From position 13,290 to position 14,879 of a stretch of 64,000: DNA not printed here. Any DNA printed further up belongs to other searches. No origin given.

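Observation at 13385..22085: Single co-oriented nitrogen-oxide module: Rrf2-hemerythrin-qNOR-cupin-porin-nrfHA-octaheme HAO-like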

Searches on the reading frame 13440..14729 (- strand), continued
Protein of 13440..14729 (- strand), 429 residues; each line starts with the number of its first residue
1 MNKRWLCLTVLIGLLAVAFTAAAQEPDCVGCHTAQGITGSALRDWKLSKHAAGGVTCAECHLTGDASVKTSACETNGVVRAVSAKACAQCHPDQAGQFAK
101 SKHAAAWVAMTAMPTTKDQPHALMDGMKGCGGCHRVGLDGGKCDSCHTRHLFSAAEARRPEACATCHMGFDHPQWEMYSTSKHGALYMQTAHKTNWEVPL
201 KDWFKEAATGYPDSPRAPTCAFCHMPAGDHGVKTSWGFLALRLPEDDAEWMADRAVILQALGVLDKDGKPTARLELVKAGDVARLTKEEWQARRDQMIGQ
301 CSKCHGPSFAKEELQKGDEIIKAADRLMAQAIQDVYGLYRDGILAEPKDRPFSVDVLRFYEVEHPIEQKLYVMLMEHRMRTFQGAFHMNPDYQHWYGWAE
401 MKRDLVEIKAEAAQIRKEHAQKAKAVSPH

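Call 34: search_solved_structures(query=window:13440-14729:-, max_evalue=1e-20, show_alignments=5)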
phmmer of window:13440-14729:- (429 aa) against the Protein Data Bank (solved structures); distinct sequences matched with E-value up to 1e-20: 7.
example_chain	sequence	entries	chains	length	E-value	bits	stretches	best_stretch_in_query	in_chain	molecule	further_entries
6t5e_A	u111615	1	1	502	4.6e-35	124.8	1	25-232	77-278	Hydroxylamine oxidoreductase-like protein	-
4n4j_A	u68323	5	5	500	1e-34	123.6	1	25-232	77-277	hydroxylamine oxidoreductase | Similar to hydroxylamine oxidoreductase hao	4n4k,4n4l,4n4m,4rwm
4fas_A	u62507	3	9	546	1.3e-34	123.2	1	51-227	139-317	Hydroxylamine oxidoreductase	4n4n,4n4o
1fgj_A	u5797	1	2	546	1.4e-34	123.1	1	51-227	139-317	HYDROXYLAMINE OXIDOREDUCTASE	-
6m0p_A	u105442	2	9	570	1.8e-34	122.8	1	51-227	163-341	Aerobic hydroxylamine oxidoreductase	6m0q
6h5l_A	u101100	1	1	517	1.1e-31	113.7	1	76-226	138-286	Similar to hydroxylamine oxidoreductase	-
6hif_G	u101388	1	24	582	1.2e-22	83.8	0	27-234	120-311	Hydrazine dehydrogenase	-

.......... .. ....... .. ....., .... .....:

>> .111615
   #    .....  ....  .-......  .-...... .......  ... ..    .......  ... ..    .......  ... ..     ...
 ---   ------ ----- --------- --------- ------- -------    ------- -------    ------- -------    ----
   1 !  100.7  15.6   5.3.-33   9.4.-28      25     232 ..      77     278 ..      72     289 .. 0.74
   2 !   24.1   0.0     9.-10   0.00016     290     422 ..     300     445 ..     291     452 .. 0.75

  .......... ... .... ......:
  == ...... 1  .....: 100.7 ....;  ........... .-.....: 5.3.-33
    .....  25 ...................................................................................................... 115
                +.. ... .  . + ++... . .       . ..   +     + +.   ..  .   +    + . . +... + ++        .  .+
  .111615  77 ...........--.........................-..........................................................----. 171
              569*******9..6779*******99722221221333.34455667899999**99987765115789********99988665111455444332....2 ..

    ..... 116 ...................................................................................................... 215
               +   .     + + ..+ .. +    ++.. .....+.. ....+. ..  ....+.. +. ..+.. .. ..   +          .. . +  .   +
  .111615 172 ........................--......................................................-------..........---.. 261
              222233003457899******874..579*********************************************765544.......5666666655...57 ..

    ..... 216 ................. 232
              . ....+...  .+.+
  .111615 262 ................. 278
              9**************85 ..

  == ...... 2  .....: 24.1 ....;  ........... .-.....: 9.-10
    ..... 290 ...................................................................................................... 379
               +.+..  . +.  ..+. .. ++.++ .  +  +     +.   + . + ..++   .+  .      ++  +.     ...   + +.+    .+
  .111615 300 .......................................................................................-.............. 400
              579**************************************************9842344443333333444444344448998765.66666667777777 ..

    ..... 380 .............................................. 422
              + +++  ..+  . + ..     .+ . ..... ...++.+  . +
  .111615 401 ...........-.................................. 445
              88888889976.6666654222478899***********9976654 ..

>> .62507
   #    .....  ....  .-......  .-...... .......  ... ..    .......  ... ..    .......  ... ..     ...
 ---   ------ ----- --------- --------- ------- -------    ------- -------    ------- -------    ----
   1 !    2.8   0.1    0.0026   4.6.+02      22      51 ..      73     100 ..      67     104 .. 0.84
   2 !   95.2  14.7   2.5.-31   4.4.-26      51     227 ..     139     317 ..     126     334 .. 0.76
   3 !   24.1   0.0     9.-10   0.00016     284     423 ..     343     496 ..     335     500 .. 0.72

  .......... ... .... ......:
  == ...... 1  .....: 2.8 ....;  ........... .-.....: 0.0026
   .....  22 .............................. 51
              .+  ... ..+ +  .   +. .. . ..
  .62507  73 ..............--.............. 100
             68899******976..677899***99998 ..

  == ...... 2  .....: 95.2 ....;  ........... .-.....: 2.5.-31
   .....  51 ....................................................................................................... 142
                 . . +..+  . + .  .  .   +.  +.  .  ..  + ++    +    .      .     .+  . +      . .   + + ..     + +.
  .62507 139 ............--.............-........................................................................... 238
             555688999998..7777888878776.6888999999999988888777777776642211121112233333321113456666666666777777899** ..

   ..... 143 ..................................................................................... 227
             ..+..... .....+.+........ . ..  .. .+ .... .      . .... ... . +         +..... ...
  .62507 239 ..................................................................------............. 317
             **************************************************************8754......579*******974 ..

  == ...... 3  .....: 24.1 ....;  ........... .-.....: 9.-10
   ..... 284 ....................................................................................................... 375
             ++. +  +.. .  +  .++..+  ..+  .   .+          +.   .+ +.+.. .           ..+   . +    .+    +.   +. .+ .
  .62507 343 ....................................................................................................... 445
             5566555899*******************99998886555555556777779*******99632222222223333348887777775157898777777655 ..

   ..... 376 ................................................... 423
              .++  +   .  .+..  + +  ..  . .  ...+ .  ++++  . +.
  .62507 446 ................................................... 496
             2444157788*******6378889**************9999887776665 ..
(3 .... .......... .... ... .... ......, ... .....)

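Call 60: find_encoding_contigs(protein=P0005, flank=10000, max_places=1)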
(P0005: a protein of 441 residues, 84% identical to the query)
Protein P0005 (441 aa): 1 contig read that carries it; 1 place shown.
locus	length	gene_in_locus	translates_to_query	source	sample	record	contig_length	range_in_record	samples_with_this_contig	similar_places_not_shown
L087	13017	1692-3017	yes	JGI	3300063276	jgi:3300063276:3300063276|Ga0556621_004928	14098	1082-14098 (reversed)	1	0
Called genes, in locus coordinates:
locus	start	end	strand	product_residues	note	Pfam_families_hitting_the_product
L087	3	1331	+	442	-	?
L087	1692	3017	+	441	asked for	PF13435:Cytochrome_C554 (faint), PF09699:Paired_CXXCH_1 (faint), PF14522:Cytochrome_C7 (faint), PF14537:Cytochrom_c3_2 (faint), PF13447:Multi-haem_cyto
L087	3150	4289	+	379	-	PF13433:Peripla_BP_5, PF13458:Peripla_BP_6, PF01094:ANF_receptor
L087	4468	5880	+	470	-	PF00753:Lactamase_B (weak), PF10996:Beta-Casp, PF07521:RMMBL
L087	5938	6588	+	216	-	PF07638:Sigma70_ECF (faint), PF04542:Sigma70_r2, PF08281:Sigma70_r4_2, PF04545:Sigma70_r4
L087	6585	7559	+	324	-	-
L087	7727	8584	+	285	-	-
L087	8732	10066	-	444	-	PF00072:Response_reg, PF00158:Sigma54_activat, PF14532:Sigma54_activ_2, PF07728:AAA_5 (weak), PF25601:AAA_lid_14, PF02954:HTH_8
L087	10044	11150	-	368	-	PF00512:HisKA, PF02518:HATPase_c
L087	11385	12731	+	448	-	PF02321:OEP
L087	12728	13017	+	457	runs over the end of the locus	?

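Call 61: find_encoding_contigs(protein=P0010, flank=10000, max_places=1)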
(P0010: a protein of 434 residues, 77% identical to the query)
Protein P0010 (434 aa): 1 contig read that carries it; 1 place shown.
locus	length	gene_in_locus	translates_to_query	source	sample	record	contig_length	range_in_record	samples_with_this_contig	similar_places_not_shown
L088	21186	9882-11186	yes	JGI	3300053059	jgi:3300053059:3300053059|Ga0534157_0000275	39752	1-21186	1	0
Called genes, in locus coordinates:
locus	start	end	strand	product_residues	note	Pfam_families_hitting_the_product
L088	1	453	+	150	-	?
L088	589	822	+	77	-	-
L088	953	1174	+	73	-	PF04366:Ysc84 (weak)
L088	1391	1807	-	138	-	-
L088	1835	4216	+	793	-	PF00912:Transgly, PF00905:Transpeptidase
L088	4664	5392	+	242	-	PF11999:Ice_binding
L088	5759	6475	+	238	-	PF04366:Ysc84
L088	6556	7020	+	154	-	-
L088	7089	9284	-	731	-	PF10459:Peptidase_S46, PF00089:Trypsin (faint), PF13365:Trypsin_2 (faint)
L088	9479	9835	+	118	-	PF02311:AraC_binding (weak), PF07883:Cupin_2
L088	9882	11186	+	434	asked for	PF09699:Paired_CXXCH_1 (faint), PF13435:Cytochrome_C554 (faint), PF14522:Cytochrome_C7 (faint), PF14537:Cytochrom_c3_2 (faint), PF13447:Multi-haem_cyto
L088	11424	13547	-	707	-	PF13424:TPR_12, PF13432:TPR_16, PF14559:TPR_19, PF13414:TPR_11, PF23914:TPR_CcmH_CycH, PF13414:TPR_11, PF13432:TPR_16, PF13424:TPR_12, +24 more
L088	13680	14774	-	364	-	PF14561:TPR_20 (faint), PF00515:TPR_1 (faint), PF07719:TPR_2 (faint), PF13174:TPR_6 (faint), PF13176:TPR_7 (faint), PF21545:T7SS_EccA1_N (weak), PF13432:TPR_16 (weak), PF14559:TPR_19, +10 more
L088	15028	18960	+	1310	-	PF02128:Peptidase_M36, PF02225:PA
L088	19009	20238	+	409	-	PF06965:Na_H_antiport_1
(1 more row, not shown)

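Call 62: find_encoding_contigs(protein=P0018, flank=10000, max_places=1)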
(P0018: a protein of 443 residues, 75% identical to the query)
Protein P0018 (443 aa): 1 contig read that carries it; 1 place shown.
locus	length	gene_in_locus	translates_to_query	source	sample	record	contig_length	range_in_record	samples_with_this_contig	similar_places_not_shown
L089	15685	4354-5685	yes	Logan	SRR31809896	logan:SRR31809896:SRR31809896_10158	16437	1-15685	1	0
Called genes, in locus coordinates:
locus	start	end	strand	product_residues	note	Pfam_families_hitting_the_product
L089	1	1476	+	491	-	?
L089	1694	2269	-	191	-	PF13489:Methyltransf_23, PF01209:Ubie_methyltran (weak), PF13847:Methyltransf_31, PF08241:Methyltransf_11, PF08242:Methyltransf_12, PF13649:Methyltransf_25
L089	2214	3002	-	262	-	PF04116:FA_hydroxylase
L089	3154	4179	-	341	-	PF12625:Arabinose_bd, PF12833:HTH_18, PF00165:HTH_AraC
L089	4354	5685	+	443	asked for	PF09699:Paired_CXXCH_1 (faint), PF13435:Cytochrome_C554 (faint), PF14522:Cytochrome_C7 (faint), PF14537:Cytochrom_c3_2 (faint), PF13447:Multi-haem_cyto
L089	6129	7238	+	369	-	-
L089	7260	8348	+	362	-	PF09925:DUF2157 (weak)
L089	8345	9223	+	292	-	PF16106:DUF4824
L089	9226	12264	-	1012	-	PF00033:Cytochrome_B, PF13631:Cytochrom_B_N_2, PF00032:Cytochrom_B_C, PF09699:Paired_CXXCH_1 (faint), PF14522:Cytochrome_C7 (faint), PF14537:Cytochrom_c3_2 (weak)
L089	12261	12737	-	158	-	PF00355:Rieske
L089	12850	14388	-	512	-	PF00496:SBP_bac_5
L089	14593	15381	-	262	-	PF09335:VTT_dom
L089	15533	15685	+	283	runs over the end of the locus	-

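Call 86: predict_structure(alignment_id=A4)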
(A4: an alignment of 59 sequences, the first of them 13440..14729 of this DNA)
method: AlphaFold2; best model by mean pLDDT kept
length: 429 residues; sequences in the alignment: 59
mean_pLDDT: 81.6   pTM: 0.80
mean pLDDT of the five models: 81.6, 74.6, 72.4, 72.1, 70.3
residues with pLDDT >= 90: 98; 70-90: 264; 50-70: 60; < 50: 7
segments of 3 or more residues with pLDDT < 50: 237-240
pLDDT, mean of each block of 10 residues (from residue 1): 84 85 77 84 83 88 88 86 83 84 75 72 62 66 59 74 66 77 88 89 83 86 82 56 78 90 86 77 77 88 91 91 94 95 83 57 89 87 85 86 98 98 85
secondary structure, 60 per line:
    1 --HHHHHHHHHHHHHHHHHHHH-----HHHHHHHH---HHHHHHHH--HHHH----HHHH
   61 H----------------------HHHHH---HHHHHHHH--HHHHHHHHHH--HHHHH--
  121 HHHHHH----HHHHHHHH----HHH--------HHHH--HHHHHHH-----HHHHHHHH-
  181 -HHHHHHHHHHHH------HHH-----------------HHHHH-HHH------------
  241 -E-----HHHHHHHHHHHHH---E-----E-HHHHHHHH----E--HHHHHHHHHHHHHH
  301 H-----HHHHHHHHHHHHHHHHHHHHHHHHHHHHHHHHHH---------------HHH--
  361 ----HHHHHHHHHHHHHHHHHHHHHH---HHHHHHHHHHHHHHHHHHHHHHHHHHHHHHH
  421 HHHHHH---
elements in order: H3-22 H28-35 H39-46 H49-52 H57-61 H84-88 H92-99 H102-111 H114-118 H121-126 H131-138 H154-157 H160-166 H172-179 H182-193 H220-224 H248-260 H272-279 H287-301 H307-340 H365-386 H390-426

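Call 89: fold_search(model_id=the predicted structure, library=pdb)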
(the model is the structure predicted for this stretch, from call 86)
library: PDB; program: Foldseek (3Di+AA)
matches with E <= 10: 87; with E <= 0.001: 11
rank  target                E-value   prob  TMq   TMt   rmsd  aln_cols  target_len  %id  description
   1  1fgj_A                5.7e-12  1.00  0.67  0.58   5.1       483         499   26  X-RAY STRUCTURE OF HYDROXYLAMINE OXIDOREDUCTASE (released 1998-03-04)
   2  6t5e                  8.0e-12  1.00  0.62  0.61   4.9       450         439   24  Hydroxylamine Oxidoreductase from Brocadia fulgida (released 2020-11-18)
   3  6h5l_A                1.1e-11  1.00  0.69  0.60   5.0       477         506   24  Kuenenia stuttgartiensis reducing HAO-like protein complex Kustc0457/Kustc0458 (released 2019-04-10)
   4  4n4n_E                2.0e-11  1.00  0.64  0.56   6.3       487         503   26  Nitrosomonas europea HAO (released 2013-12-11)
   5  4n4j                  2.3e-11  1.00  0.64  0.56   5.3       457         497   25  Kuenenia stuttgartiensis hydroxylamine oxidoreductase (released 2013-12-11)
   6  4n4m                  2.6e-11  1.00  0.65  0.57   4.0       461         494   24  Kuenenia stuttgartiensis hydroxylamine oxidoreductase soaked in phenyl hydrazine (released 2013-12-11)
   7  4n4n_A                5.3e-11  1.00  0.67  0.57   5.4       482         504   26  Nitrosomonas europea HAO (released 2013-12-11)
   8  4fas_A                5.6e-11  1.00  0.65  0.56   6.2       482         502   26  Complex crystal structure of hydroxylamine oxidoreductase and NE1300 from Nitrosomonas europaea (released 2013-09-04)
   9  6hif_I                8.1e-10  1.00  0.63  0.52   5.9       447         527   22  Kuenenia stuttgartiensis hydrazine dehydrogenase complex (released 2019-04-17)
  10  6hif_A                1.9e-09  1.00  0.63  0.51   6.1       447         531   23  Kuenenia stuttgartiensis hydrazine dehydrogenase complex (released 2019-04-17)
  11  4qo5                  2.0e-08  1.00  0.65  0.55   6.3       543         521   21  Hypothetical multiheme protein (released 2015-12-23)
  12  3bng                  5.9e-01  0.25  0.24  0.22  15.7       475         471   14  W. succinogenes NrfA Y218F (released 2008-02-26)
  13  3sxq_B                7.0e-01  0.21  0.26  0.22  21.6       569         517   12  Structure of a hexameric multiheme c nitrite reductase from the extremophile bacterium Thiolkalivibrio paradoxus (released 2012-09-26)
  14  3ttb_A                7.6e-01  0.21  0.27  0.23  21.7       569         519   13  Structure of the Thioalkalivibrio paradoxus cytochrome c nitrite reductase in complex with sulfite (released 2011-10-05)
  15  3f29_B                9.0e-01  0.23  0.29  0.25  21.1       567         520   14  Structure of the Thioalkalivibrio nitratireducens cytochrome c nitrite reductase in complex with sulfite (released 2008-12-09)
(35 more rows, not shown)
